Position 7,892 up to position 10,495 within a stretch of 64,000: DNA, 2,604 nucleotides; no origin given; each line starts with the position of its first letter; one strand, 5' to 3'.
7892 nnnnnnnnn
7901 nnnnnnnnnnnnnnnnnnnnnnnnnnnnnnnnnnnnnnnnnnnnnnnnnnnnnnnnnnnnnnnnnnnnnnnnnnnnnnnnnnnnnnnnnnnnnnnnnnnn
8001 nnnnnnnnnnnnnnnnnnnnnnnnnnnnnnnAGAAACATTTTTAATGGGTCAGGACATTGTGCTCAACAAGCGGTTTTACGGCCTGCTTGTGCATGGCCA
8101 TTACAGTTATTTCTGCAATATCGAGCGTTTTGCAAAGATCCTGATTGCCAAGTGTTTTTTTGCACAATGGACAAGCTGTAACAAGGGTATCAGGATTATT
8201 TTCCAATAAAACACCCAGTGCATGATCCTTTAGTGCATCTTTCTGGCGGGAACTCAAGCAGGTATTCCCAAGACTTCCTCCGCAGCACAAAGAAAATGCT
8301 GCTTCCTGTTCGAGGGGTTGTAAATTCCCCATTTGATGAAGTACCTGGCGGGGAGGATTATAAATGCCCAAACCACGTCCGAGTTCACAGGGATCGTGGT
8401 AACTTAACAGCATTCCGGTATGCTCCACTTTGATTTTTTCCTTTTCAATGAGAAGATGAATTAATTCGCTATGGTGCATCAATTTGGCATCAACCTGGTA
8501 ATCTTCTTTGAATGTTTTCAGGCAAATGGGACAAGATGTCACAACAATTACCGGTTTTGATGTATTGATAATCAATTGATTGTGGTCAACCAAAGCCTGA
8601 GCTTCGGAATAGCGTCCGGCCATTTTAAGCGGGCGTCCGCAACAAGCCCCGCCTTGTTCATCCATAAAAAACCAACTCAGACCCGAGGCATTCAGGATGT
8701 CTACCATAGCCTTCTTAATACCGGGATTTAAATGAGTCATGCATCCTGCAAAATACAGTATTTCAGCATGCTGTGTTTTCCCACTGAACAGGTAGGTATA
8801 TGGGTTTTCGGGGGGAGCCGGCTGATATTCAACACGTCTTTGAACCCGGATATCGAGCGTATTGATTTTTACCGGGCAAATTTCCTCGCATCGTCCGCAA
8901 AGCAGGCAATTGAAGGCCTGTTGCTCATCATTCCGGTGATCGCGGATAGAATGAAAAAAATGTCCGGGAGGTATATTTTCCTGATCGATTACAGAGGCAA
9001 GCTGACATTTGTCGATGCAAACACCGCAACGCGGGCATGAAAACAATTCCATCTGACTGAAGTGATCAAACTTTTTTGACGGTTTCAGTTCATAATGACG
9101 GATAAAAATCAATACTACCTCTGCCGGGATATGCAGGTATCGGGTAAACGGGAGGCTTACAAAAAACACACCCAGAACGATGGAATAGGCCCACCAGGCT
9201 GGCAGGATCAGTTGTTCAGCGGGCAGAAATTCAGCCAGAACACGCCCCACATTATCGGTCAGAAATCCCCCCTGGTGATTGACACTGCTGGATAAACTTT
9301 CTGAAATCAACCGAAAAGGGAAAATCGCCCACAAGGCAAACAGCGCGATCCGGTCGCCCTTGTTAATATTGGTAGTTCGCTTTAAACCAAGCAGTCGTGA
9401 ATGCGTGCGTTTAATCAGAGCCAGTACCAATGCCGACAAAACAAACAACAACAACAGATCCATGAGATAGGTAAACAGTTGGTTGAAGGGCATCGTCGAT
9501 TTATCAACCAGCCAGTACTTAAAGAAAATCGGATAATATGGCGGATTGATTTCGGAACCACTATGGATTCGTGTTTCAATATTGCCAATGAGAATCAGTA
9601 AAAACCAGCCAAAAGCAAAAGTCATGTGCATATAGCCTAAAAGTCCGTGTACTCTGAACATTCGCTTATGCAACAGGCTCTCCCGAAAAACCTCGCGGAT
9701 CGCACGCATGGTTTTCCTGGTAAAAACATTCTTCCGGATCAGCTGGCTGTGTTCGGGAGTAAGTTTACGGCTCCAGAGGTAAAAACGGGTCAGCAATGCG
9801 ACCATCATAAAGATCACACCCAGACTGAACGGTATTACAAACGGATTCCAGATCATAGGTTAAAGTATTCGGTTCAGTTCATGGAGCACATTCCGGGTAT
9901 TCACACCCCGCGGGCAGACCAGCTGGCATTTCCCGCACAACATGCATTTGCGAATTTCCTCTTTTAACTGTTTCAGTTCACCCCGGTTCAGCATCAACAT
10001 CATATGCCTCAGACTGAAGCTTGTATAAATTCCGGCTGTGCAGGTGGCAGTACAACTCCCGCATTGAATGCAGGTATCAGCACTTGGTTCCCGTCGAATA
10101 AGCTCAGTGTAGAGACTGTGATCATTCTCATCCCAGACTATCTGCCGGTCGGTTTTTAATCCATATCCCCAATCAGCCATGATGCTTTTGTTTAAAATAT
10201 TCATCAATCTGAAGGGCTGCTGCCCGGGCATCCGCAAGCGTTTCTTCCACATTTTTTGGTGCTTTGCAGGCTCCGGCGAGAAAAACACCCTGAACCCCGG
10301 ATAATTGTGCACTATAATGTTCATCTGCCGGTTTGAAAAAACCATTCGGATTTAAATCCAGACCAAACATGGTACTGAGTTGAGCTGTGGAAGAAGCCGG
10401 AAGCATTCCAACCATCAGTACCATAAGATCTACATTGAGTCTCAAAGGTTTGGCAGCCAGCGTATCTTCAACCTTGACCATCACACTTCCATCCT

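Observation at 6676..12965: Six-gene translationally coupled Hdr-like operon with a membrane quinone module and an appended solute importer: composition not matching any characterised Hdr/sHdr/Qmo/Dsr system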

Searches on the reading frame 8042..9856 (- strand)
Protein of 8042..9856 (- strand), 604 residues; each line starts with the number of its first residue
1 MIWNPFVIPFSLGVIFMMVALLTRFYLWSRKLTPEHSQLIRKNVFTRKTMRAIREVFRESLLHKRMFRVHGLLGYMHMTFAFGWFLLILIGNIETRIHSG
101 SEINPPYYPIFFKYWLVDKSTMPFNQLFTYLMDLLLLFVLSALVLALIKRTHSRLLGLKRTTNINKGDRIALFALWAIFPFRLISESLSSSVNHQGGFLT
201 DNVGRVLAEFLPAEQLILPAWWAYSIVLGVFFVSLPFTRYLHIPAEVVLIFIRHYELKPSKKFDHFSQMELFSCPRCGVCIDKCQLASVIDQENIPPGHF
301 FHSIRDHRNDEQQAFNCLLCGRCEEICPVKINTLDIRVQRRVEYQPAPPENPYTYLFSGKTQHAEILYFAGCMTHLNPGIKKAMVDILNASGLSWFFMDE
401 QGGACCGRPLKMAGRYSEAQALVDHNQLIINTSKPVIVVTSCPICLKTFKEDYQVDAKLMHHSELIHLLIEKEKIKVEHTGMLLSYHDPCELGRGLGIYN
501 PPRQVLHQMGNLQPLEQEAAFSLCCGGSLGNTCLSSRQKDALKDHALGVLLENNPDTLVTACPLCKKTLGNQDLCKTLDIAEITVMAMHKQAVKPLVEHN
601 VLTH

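Call 3: search_protein_families(library=pfam, proteins=[window:8042-9856:-], max_evalue=0.01)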
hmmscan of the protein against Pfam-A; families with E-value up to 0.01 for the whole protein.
window:8042-9856:- (604 aa): 8 families
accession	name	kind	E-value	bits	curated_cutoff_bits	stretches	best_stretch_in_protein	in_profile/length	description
PF02754.22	CCG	-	1.5e-19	70.3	20.6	2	366-449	1-84/85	Cysteine-rich domain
PF13183.11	Fer4_8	-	3.9e-08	34.2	27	1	271-331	2-68/68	4Fe-4S dicluster domain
PF13534.11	Fer4_17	-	3.8e-06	27.8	22.2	1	273-331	1-60/61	4Fe-4S dicluster domain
PF12838.12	Fer4_7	-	0.00012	22.9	27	1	274-331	2-52/52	4Fe-4S dicluster domain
PF13187.11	Fer4_9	-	0.0008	19.8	27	1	274-330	2-50/52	4Fe-4S dicluster domain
PF17179.9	Fer4_22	-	0.0011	20.2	27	0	302-331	67-95/95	4Fe-4S dicluster domain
PF25160.1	LdpA_Fe-S-bd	-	0.0028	17.9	27.6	0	314-330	25-41/49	LdpA Fe-S cluster-binding domain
PF00037.32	Fer4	-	0.0066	16.7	21.1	0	317-330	8-21/24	4Fe-4S binding domain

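Call 4: search_protein_families(library=ncbifam, proteins=[window:8042-9856:-], max_evalue=0.01)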
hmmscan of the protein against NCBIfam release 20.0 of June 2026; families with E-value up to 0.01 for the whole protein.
window:8042-9856:- (604 aa): 21 families
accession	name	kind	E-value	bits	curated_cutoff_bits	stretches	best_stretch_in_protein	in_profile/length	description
NF004898.0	PRK06259.1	equivalog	6.4e-34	117.4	385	1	360-586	258-478/488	fumarate reductase (CoM/CoB) subunit TfrB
NF045670.1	quin_L_LdhH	equivalog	1.2e-24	86.6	800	1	360-566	463-682/706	L-lactate dehydrogenase (quinone) large subunit LdhH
NF008369.0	PRK11168.1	equivalog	1.9e-19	69.9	278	2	361-570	164-381/401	anaerobic glycerol-3-phosphate dehydrogenase subunit C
NF045796.1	DsrK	equivalog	3e-15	55.8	400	1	444-570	286-417/453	sulfate reduction electron transfer complex DsrMKJOP subunit DsrK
NF045663.1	diclust_near_Sec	equivalog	1.8e-12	46.2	530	1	306-573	344-622/759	pyridine nucleotide-disulfide oxidoreductase/dicluster-binding protein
TIGR03379.1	glycerol3P_GlpC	equivalog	3.1e-09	36.1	279.9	1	363-579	161-387/397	anaerobic glycerol-3-phosphate dehydrogenase subunit GlpC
NF008434.0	PRK11274.1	equivalog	6.2e-08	32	333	1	357-571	161-390/409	glycolate oxidase subunit GlcF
TIGR00273.1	TIGR00273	equivalog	6.9e-06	25.2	444.8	1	270-339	291-367/432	LutB/LldF family L-lactate oxidation iron-sulfur protein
NF045724.1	ferredox_TmcB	equivalog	1.5e-05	23.8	735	1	458-569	288-404/430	electron transfer complex ferredoxin TmcB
TIGR03288.1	CoB_CoM_SS_B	equivalog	0.00011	21.6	345.15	0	366-481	2-114/290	CoB--CoM heterodisulfide reductase subunit B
TIGR02512.1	FeFe_hydrog_A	subfamily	0.00016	20.7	405.95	1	271-330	6-65/375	[FeFe] hydrogenase, group A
NF042909.1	FMH_DH_FwdF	exception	0.00023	20.4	375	1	273-338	16-78/336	tungsten-dependent formylmethanofuran dehydrogenase subunit FwdF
NF040829.1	sulfhyd_ShyB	equivalog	0.00055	19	690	1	310-336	299-325/334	NAD(P)-dependent hydrogenase/sulfhydrogenase 2 subunit beta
NF041890.1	hdrC_Methbact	equivalog_domain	0.00074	19.1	270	1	267-333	24-90/192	ferredoxin:CoB-CoM heterodisulfide reductase subunit HdrC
NF041837.1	rnfC_Methano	equivalog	0.0012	17.7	650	1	268-336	354-418/438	Rnf electron transport complex subunit RnfC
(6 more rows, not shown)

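Call 11: search_solved_structures(query=window:8042-9856:-, max_evalue=0.001, show_alignments=1)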
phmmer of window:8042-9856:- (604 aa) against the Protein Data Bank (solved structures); distinct sequences matched with E-value up to 0.001: 2.
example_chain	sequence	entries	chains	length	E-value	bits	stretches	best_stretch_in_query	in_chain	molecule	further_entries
9ojn_A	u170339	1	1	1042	9e-15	57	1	365-582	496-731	Iron-sulfur-binding reductase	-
9t1s_M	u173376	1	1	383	0.00065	21.1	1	274-336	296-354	formate dehydrogenase (coenzyme F420)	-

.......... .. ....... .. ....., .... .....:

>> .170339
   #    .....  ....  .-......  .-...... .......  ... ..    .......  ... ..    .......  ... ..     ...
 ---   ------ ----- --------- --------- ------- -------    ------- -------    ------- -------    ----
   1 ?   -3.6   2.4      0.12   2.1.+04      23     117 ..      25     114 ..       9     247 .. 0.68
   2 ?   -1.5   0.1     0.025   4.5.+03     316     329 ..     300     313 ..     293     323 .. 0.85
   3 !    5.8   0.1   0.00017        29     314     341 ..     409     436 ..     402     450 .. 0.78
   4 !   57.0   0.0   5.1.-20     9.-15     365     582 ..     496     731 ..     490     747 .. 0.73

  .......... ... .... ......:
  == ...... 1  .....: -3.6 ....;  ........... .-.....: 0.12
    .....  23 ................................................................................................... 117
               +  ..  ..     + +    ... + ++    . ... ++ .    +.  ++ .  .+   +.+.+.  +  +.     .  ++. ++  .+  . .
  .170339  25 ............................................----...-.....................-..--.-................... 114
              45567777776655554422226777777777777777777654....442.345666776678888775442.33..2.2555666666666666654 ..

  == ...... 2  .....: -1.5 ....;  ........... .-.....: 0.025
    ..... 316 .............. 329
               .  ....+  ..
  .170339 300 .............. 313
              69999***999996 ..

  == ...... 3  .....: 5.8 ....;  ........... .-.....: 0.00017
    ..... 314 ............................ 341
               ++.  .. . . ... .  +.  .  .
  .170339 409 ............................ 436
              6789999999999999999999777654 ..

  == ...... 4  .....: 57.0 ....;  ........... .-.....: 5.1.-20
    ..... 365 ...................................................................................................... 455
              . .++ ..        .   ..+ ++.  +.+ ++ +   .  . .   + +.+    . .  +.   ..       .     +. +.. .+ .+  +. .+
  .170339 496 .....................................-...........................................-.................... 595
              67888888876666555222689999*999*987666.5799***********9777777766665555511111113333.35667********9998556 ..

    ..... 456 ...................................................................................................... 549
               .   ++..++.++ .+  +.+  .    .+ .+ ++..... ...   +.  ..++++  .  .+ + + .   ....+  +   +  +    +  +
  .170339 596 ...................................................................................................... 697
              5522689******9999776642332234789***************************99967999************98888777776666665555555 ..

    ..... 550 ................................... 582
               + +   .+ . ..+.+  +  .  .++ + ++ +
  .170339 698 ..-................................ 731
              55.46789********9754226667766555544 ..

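Call 56: find_homologous_proteins(query=window:8042-9856:-, max_evalue=1e-10)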
Query window:8042-9856:- (604 aa): 7984 proteins with E <= 1e-10 among 8000 candidates; the best 120 are listed.
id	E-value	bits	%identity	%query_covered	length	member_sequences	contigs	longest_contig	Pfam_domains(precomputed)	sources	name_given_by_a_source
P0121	0.0e+0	1388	98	100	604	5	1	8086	PF13534.12,PF02754.22,PF13183.12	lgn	-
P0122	0.0e+0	1098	79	96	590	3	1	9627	PF13534.12,PF02754.22,PF13183.12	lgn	-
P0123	5.1e-281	951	70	94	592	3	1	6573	PF12838.13,PF13534.12,PF02754.22,PF13237.12,PF13183.12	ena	-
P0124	8.8e-206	703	50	97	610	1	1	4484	PF12838.13,PF13534.12,PF02754.22,PF13183.12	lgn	-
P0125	1.1e-202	693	50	97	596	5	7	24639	PF13534.12,PF02754.22,PF13183.12,PF13187.12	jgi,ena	-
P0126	3.3e-201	688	50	98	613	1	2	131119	PF12838.13,PF13534.12,PF02754.22,PF13183.12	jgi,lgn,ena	-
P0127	8.9e-201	686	50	98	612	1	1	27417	PF12838.13,PF13534.12,PF02754.22,PF13237.12,PF13183.12,PF13187.12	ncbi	-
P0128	3.0e-200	685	51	97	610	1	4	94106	PF12838.13,PF13534.12,PF02754.22,PF13183.12,PF13187.12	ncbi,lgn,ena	ncbi:MAG: heterodisulfide reductase-related iron-sulfur binding cluster [Bacteroidota bacterium]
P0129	1.6e-198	679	49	98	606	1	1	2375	PF13534.12,PF02754.22,PF13183.12,PF13187.12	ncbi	-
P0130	8.5e-198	676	48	99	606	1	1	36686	PF12838.13,PF13534.12,PF02754.22,PF13183.12,PF13187.12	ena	-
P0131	5.0e-197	674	49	97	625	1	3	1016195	PF12838.13,PF13534.12,PF02754.22,PF13183.12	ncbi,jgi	jgi:Fe-S oxidoreductase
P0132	5.3e-197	674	48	97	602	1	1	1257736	PF12838.13,PF13534.12,PF02754.22,PF13183.12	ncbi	ncbi:MAG: (Fe-S)-binding protein [Bacteroidales bacterium]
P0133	8.6e-197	673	49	97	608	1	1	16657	PF00037.33,PF12838.13,PF13534.12,PF02754.22,PF13183.12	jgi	jgi:Fe-S oxidoreductase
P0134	1.7e-196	672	48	99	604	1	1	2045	PF00037.33,PF12838.13,PF13534.12,PF02754.22,PF13183.12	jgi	jgi:Fe-S oxidoreductase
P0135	2.4e-196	672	49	97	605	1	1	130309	PF12838.13,PF13534.12,PF02754.22,PF13237.12,PF13183.12,PF13187.12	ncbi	-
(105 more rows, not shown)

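Call 64: predict_structure(alignment_id=A3)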
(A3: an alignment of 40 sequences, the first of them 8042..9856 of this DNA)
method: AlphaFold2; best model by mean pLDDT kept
length: 604 residues; sequences in the alignment: 40
mean_pLDDT: 86.6   pTM: 0.80
mean pLDDT of the five models: 86.6, 85.7, 85.3, 84.3, 82.9
residues with pLDDT >= 90: 287; 70-90: 273; 50-70: 32; < 50: 12
segments of 3 or more residues with pLDDT < 50: 592-600, 602-604
pLDDT, mean of each block of 10 residues (from residue 1): 85 95 90 90 94 94 89 90 90 86 81 78 88 94 88 63 76 92 94 89 93 93 96 89 90 91 88 85 84 78 81 74 84 87 82 72 87 76 94 89 77 88 89 92 91 92 97 94 94 86 95 88 81 82 93 94 92 92 91 46 44
secondary structure, 60 per line:
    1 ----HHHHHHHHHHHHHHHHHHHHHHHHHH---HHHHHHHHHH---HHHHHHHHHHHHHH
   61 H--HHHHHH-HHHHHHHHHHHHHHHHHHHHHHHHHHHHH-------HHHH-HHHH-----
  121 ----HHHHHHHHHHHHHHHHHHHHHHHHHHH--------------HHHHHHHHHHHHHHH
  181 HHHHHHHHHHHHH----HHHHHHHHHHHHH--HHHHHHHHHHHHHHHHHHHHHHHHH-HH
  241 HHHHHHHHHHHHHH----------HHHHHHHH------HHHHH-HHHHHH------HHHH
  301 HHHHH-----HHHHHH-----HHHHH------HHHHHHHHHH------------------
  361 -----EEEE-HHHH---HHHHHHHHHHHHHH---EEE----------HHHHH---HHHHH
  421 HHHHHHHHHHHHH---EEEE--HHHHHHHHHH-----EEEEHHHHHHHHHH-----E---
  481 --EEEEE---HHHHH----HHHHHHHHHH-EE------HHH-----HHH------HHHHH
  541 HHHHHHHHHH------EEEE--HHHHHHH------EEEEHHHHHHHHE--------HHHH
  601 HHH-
elements in order: H5-30 H34-43 H47-61 H64-69 H71-99 H107-110 H112-115 H125-151 H166-193 H198-210 H213-237 H239-254 H265-272 H279-283 H285-290 H297-305 H311-316 H322-326 H333-342 E366-369 H371-374 H378-391 E395-397 H408-412 H416-433 E437-440 H443-452 E458-461 H462-471 E483-487 H491-495 H500-509 H536-550 E557-560 H563-569 E576-579 H580-587 H597-603

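Call 66: fold_search(model_id=the predicted structure, library=pdb)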
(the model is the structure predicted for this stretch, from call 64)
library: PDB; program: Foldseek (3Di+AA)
matches with E <= 10: 441; with E <= 0.001: 9
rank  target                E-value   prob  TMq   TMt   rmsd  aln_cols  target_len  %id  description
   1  9ojn                  3.4e-21  1.00  0.74  0.62   5.6       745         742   17  Structure of Mycobacterium smegmatis EtfD (released 2025-05-21)
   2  9a6l_A                1.7e-06  1.00  0.31  0.74   3.6       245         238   19  Integrative model of LUTA-LUTB by crosslinking MS and deep learning (released 2024-09-18)
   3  8rwn_B                7.5e-06  1.00  0.30  0.61   4.6       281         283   16  CryoEM structure of the Hdr(ABC)2 subunits of the Elp-Hdr complex of Methanothermobacter marburgensis (released 2025-05-14)
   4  8rvy_B                3.5e-05  1.00  0.29  0.58   4.9       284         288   16  CryoEM structure of the Elp-Hdr complex of Methanothermobacter marburgensis state 1 (composite structure) (released 2025-05-14)
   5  5odc_B                6.0e-05  1.00  0.30  0.58   4.5       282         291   15  Heterodisulfide reductase / [NiFe]-hydrogenase complex from Methanothermococcus thermolithotrophicus at 2.3 A resoluti (released 2017-08-30)
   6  8rvu_B                8.8e-05  1.00  0.32  0.65   3.5       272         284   18  CryoEM structure of the Elp-Hdr complex of Methanothermobacter marburgensis state 2 (composite structure) (released 2025-05-14)
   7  7bkb_B                1.5e-04  1.00  0.31  0.60   4.3       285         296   14  Formate dehydrogenase - heterodisulfide reductase - formylmethanofuran dehydrogenase complex from Methanospirillum hun (released 2021-09-29)
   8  8rvy_b                2.3e-04  1.00  0.32  0.63   3.8       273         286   19  CryoEM structure of the Elp-Hdr complex of Methanothermobacter marburgensis state 1 (composite structure) (released 2025-05-14)
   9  2ohg                  9.9e-04  1.00  0.18  0.34   9.3       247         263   16  Structural Basis for Glutamte Racemase Inhibition (released 2007-09-25)
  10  2gzm_A                1.2e-03  1.00  0.19  0.35   9.1       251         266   12  Crystal Structure of the Glutamate Racemase from Bacillus anthracis (released 2007-05-29)
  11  3s81_B                1.4e-03  1.00  0.21  0.42   8.0       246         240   11  Crystal Structure of Putative Aspartate Racemase from Salmonella Typhimurium (released 2011-06-15)
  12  2oho_A                1.4e-03  1.00  0.19  0.33   9.5       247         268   14  Structural Basis for Glutamate Racemase Inhibitor (released 2007-09-25)
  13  3s7z_B                2.5e-03  1.00  0.21  0.42   8.1       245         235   12  Crystal Structure of Putative Aspartate Racemase from Salmonella Typhimurium Complexed with Succinate (released 2011-10-05)
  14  3s7z_A                2.5e-03  1.00  0.21  0.41   8.0       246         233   13  Crystal Structure of Putative Aspartate Racemase from Salmonella Typhimurium Complexed with Succinate (released 2011-10-05)
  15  3s81_A                3.0e-03  1.00  0.20  0.42   8.2       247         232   11  Crystal Structure of Putative Aspartate Racemase from Salmonella Typhimurium (released 2011-06-15)
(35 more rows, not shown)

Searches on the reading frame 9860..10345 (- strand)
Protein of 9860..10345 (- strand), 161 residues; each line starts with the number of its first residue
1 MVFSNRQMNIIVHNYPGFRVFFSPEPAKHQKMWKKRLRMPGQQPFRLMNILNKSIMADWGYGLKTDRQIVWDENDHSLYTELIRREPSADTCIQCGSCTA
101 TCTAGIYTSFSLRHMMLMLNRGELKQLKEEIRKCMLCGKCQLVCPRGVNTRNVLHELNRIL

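Call 3: search_protein_families(library=pfam, proteins=[window:9860-10345:-], max_evalue=0.01)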
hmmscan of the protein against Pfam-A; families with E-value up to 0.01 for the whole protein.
window:9860-10345:- (161 aa): 13 families
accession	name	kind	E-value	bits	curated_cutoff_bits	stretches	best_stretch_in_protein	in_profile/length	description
PF13534.11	Fer4_17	-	1.5e-09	38.7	22.2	1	92-149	2-61/61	4Fe-4S dicluster domain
PF13183.11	Fer4_8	-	4.7e-09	37.1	27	1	89-148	2-68/68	4Fe-4S dicluster domain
PF13187.11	Fer4_9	-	5.5e-09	36.4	27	1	92-147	2-50/52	4Fe-4S dicluster domain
PF12838.12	Fer4_7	-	8.4e-08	33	27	1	91-148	1-52/52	4Fe-4S dicluster domain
PF12797.12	Fer4_2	-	3.8e-06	27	24.5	1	133-145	9-21/22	4Fe-4S binding domain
PF13237.11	Fer4_10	-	4e-06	27.1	25.5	1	89-145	6-53/53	4Fe-4S dicluster domain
PF00037.32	Fer4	-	1.2e-05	25.3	21.1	1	133-147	7-21/24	4Fe-4S binding domain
PF12837.12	Fer4_6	-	3.3e-05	24.1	25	1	89-106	6-23/24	4Fe-4S binding domain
PF13746.11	Fer4_18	-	4.8e-05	24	27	0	125-154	52-81/114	4Fe-4S dicluster domain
PF12800.12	Fer4_4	-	7e-05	23.3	24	0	90-105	2-17/17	4Fe-4S binding domain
PF13484.11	Fer4_16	-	0.00077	20.6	30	0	91-146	1-65/66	4Fe-4S double cluster binding domain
PF14697.11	Fer4_21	-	0.00081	19.9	35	1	90-145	6-52/59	4Fe-4S dicluster domain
PF25160.1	LdpA_Fe-S-bd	-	0.0014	18.8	27.6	0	132-147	26-41/49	LdpA Fe-S cluster-binding domain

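Call 4: search_protein_families(library=ncbifam, proteins=[window:9860-10345:-], max_evalue=0.01)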
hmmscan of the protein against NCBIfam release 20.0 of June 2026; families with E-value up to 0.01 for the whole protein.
window:9860-10345:- (161 aa): 38 families (the best 25 are shown)
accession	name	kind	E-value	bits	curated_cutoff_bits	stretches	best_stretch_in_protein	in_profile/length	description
NF041779.1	hetero_SS_HdrC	equivalog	2.2e-11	43.6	350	1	89-156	30-98/198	ferredoxin:CoB-CoM heterodisulfide reductase subunit HdrC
TIGR03290.1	CoB_CoM_SS_C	equivalog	4.4e-10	39.7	160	1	90-159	2-73/144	CoB--CoM heterodisulfide reductase subunit C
NF041890.1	hdrC_Methbact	equivalog_domain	9e-10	38.4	270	1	91-153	30-93/192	ferredoxin:CoB-CoM heterodisulfide reductase subunit HdrC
TIGR00314.1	cdhA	equivalog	4.1e-09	34.8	781.3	1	89-155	398-460/784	CO dehydrogenase/acetyl-CoA synthase complex subunit alpha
TIGR01971.1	NuoI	subfamily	5.2e-07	29.3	113.05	1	83-147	35-96/121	NADH-quinone oxidoreductase, chain I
NF004898.0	PRK06259.1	equivalog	1.3e-06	27.3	385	1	79-151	123-205/488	fumarate reductase (CoM/CoB) subunit TfrB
NF038018.1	qmoC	equivalog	3e-06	26.9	300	1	88-157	16-87/360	quinone-interacting membrane-bound oxidoreductase complex subunit QmoC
TIGR02936.1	fdxN_nitrog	equivalog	4.9e-06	26.6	80.55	0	80-108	60-88/91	ferredoxin III, nif-specific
TIGR01945.1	rnfC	subfamily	6.1e-06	25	245.95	1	87-148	360-418/435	RnfABCDGE type electron transport complex subunit C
NF009053.0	PRK12387.1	subfamily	1.1e-05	25.3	204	1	88-147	36-88/180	formate hydrogenlyase complex iron-sulfur subunit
TIGR02512.1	FeFe_hydrog_A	subfamily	1.1e-05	24.5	405.95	1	90-147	7-65/375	[FeFe] hydrogenase, group A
NF040763.1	FeFe_hydrog_A6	exception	1.8e-05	23.4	765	1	81-148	138-204/571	NADH-dependent [FeFe] hydrogenase, group A6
NF006076.0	PRK08222.1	equivalog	1.9e-05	24.6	270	1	88-146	36-87/181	hydrogenase 4 subunit H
NF058577.1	FdxA_fam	equivalog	2.3e-05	24.5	65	1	89-104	35-50/52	4Fe-4S ferredoxin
NF040762.1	Hydr_FeFe_Clost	exception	2.6e-05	23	900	1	90-146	144-201/572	ferredoxin hydrogenase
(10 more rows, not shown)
